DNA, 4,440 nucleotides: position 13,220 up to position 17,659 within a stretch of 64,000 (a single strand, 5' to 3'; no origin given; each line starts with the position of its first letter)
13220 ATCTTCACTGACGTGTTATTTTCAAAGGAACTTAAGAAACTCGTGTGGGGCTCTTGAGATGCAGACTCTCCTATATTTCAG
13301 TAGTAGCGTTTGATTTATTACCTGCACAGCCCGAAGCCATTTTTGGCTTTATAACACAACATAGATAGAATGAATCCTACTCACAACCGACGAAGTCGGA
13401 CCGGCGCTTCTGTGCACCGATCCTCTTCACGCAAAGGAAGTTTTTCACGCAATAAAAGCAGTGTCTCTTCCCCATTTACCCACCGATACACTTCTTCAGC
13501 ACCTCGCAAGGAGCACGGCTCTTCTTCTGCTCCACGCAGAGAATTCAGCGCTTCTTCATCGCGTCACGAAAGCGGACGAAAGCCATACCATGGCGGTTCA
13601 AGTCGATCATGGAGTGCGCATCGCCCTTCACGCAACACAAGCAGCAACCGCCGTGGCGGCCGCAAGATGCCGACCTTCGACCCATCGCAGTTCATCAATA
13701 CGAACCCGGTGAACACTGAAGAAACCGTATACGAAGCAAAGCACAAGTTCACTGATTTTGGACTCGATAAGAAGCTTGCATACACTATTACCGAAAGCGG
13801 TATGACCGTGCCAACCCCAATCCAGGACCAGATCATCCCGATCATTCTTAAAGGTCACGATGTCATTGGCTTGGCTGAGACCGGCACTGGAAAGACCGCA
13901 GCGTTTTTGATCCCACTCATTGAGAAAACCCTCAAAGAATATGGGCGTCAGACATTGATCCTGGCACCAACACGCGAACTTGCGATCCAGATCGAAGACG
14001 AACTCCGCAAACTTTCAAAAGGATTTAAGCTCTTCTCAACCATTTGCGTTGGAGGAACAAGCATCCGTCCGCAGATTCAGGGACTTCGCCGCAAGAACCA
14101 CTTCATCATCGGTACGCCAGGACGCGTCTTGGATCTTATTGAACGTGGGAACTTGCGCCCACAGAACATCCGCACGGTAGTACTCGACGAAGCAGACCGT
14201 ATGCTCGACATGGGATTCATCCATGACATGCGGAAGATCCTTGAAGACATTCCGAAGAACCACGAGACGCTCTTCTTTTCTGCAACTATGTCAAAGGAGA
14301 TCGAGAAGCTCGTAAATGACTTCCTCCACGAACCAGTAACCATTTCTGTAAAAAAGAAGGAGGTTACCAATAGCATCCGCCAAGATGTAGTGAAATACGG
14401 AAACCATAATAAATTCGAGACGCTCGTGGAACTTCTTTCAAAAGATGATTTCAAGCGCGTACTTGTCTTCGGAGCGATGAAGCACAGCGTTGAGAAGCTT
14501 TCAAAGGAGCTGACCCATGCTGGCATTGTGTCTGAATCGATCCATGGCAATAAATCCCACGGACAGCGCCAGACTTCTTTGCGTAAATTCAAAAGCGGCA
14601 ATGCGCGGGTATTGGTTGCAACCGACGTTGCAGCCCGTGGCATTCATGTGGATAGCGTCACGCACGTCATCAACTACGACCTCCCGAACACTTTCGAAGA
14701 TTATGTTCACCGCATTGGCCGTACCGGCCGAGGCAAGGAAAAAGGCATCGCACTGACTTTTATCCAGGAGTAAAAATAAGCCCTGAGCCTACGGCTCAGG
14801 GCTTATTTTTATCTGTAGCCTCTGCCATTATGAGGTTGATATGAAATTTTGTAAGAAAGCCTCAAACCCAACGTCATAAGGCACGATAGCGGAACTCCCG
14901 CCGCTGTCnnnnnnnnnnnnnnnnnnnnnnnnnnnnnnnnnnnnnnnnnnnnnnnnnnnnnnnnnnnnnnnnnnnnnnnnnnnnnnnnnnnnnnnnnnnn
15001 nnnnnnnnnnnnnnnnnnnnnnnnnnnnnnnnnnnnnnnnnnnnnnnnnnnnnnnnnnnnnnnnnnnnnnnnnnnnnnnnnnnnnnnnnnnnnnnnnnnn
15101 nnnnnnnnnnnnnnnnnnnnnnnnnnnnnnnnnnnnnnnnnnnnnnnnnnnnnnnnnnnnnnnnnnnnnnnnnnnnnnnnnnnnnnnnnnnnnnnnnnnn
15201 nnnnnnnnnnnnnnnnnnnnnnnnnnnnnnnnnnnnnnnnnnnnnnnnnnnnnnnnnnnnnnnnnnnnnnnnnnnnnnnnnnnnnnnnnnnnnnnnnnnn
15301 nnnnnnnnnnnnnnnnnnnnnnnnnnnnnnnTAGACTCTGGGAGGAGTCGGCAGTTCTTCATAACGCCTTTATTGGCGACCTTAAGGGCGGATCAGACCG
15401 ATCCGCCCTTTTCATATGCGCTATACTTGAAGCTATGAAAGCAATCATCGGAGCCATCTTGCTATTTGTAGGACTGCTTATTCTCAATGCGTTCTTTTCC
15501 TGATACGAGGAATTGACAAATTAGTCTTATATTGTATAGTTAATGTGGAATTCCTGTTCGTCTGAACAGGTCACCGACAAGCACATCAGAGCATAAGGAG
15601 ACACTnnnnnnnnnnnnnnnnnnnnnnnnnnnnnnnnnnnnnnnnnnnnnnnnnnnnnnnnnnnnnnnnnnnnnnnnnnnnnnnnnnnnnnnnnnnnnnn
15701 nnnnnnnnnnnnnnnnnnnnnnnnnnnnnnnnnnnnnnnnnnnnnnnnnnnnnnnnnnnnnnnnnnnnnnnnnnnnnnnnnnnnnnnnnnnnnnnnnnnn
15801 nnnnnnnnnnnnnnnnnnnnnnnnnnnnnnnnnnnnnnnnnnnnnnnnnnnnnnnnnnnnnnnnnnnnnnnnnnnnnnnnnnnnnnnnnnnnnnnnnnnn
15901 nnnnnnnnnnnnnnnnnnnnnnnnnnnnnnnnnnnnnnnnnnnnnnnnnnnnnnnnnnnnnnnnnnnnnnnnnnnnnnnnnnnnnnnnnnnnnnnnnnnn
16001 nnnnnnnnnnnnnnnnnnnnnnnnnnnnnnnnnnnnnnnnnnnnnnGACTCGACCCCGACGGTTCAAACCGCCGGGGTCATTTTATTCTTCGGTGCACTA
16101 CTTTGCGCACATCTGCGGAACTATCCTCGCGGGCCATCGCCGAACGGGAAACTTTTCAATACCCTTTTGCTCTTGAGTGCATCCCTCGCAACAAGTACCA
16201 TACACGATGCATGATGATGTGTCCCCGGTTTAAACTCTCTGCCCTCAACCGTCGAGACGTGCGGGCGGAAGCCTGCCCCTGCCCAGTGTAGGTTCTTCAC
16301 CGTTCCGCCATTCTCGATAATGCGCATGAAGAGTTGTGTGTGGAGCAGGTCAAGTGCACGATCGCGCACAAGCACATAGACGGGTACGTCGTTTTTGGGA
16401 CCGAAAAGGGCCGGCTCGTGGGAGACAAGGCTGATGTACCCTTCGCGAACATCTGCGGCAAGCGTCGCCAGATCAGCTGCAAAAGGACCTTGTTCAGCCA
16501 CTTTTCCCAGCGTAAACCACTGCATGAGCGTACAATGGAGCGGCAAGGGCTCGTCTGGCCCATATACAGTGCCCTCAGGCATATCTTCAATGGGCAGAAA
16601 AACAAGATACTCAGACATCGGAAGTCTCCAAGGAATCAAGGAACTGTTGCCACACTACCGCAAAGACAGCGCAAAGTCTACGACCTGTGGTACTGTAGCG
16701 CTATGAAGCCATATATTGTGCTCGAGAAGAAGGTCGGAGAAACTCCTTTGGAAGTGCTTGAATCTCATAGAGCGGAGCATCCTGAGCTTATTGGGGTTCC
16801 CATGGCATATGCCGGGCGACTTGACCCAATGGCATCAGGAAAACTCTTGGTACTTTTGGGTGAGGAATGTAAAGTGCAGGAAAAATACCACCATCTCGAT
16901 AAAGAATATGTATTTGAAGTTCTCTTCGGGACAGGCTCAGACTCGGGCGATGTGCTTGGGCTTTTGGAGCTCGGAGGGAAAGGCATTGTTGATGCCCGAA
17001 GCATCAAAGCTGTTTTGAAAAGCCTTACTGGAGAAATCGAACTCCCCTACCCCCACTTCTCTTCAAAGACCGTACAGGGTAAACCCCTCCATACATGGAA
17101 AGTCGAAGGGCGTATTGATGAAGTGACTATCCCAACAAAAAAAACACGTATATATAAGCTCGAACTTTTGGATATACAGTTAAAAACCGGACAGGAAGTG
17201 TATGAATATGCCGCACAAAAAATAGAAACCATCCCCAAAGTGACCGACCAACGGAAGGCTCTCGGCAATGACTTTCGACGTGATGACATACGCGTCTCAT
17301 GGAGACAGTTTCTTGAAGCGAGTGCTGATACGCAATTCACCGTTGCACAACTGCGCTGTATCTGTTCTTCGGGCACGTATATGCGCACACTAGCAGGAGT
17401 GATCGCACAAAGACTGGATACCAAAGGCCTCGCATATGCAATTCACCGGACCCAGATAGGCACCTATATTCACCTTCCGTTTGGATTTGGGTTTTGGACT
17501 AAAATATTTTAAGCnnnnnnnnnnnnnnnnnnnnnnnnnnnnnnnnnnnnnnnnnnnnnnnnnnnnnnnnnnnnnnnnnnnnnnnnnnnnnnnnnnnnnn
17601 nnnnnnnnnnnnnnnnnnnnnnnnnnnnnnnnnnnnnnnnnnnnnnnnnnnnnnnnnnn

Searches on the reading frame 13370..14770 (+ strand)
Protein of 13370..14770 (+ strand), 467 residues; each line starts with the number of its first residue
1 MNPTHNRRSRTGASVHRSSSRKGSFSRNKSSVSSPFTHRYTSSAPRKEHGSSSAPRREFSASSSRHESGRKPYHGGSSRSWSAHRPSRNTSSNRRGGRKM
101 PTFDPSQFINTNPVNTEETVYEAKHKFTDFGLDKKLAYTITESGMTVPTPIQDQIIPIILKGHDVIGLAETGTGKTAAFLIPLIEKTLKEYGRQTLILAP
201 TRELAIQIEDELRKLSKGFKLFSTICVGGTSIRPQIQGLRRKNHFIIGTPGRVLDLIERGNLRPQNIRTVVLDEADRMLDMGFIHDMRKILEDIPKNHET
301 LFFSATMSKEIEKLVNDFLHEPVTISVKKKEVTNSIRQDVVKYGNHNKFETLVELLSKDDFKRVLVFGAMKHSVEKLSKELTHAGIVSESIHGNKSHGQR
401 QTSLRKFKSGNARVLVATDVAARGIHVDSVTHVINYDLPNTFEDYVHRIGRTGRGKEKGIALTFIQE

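Call 23: search_protein_families(library=pfam, proteins=[window:13370-14770:+], max_evalue=0.01)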
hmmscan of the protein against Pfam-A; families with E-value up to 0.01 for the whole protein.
window:13370-14770:+ (467 aa): 6 families
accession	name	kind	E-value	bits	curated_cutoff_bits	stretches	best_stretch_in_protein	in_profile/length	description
PF00270.35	DEAD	-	1e-49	168.9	26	1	149-313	1-166/167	DEAD/DEAH box helicase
PF00271.37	Helicase_C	-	1.9e-31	109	23.5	1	348-455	2-109/110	Helicase conserved C-terminal domain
PF04851.21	ResIII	-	1.3e-09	38.7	22.5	1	169-308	30-163/164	Type III restriction enzyme, res subunit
PF07652.20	Flavi_DEAD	-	0.0014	19.1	21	1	171-216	13-57/148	Flavivirus DEAD domain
PF13245.12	AAA_19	-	0.0079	16.8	25.1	0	165-299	14-119/134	AAA domain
PF14617.12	CMS1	-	0.0091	15.8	35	0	240-276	172-209/250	U3-containing 90S pre-ribosomal complex subunit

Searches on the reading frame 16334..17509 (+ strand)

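Call 23: search_protein_families(library=pfam, proteins=[window:16334-17509:+], max_evalue=0.01)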
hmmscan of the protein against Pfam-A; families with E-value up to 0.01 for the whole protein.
window:16334-17509:+ (392 aa): 1 family
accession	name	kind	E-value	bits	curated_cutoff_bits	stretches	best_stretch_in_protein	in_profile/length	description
PF01509.24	TruB_N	-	4.2e-24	86.1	27.3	1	158-284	10-135/149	TruB family pseudouridylate synthase (N terminal domain)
